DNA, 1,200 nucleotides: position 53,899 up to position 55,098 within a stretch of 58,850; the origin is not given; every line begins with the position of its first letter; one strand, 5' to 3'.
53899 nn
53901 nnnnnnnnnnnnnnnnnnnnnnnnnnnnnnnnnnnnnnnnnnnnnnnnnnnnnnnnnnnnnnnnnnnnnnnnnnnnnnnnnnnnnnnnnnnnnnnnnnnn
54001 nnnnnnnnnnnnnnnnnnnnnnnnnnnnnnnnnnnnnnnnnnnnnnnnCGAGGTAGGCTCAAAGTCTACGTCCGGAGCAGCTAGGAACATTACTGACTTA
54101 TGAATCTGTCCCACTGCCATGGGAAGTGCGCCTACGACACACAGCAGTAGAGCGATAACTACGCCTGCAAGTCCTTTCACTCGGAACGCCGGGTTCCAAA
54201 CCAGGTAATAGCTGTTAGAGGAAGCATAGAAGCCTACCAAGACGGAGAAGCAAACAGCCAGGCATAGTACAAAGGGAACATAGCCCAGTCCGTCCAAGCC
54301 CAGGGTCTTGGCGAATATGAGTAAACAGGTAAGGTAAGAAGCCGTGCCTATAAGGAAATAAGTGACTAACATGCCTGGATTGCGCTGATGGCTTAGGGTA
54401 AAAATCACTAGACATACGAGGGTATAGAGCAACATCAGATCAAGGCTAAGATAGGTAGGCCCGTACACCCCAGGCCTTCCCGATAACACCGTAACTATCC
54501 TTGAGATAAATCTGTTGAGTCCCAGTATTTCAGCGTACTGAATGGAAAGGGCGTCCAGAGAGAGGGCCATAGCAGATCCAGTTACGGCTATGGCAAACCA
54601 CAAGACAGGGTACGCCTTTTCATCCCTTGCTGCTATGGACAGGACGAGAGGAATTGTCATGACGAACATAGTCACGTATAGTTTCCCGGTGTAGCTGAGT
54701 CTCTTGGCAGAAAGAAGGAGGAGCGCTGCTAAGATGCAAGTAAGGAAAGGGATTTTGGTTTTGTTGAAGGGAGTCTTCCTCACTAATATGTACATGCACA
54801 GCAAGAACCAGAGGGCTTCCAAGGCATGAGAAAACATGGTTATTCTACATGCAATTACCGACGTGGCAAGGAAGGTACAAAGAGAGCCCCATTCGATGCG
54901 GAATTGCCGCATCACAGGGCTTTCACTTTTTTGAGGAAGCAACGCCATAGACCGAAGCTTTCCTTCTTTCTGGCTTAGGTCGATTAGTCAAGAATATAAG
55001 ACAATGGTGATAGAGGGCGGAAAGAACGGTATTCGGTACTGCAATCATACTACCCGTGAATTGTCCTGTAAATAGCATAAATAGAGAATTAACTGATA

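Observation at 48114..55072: Self-contained three-gene envelope operon with no described counterpart: two giant paralogous membrane proteins plus a Thr-Cys-ladder/beta-propeller exoprotein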

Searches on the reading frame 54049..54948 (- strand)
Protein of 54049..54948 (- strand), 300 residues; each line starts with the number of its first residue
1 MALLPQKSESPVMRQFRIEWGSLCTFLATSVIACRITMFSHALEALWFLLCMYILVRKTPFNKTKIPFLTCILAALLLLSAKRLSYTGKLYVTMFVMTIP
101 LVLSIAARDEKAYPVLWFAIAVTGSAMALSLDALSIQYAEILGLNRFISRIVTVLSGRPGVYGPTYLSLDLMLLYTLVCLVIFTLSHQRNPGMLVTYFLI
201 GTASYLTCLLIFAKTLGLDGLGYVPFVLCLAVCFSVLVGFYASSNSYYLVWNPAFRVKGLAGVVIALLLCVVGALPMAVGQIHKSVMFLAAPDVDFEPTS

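Call 45: search_protein_families(library=pfam, proteins=[window:54049-54948:-], max_evalue=10)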
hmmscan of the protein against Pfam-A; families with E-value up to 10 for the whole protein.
window:54049-54948:- (300 aa): 1 family
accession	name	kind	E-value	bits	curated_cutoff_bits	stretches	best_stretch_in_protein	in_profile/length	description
PF15842.10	DUF4718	-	0.17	12.1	27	1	23-52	6-34/184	Domain of unknown function (DUF4718)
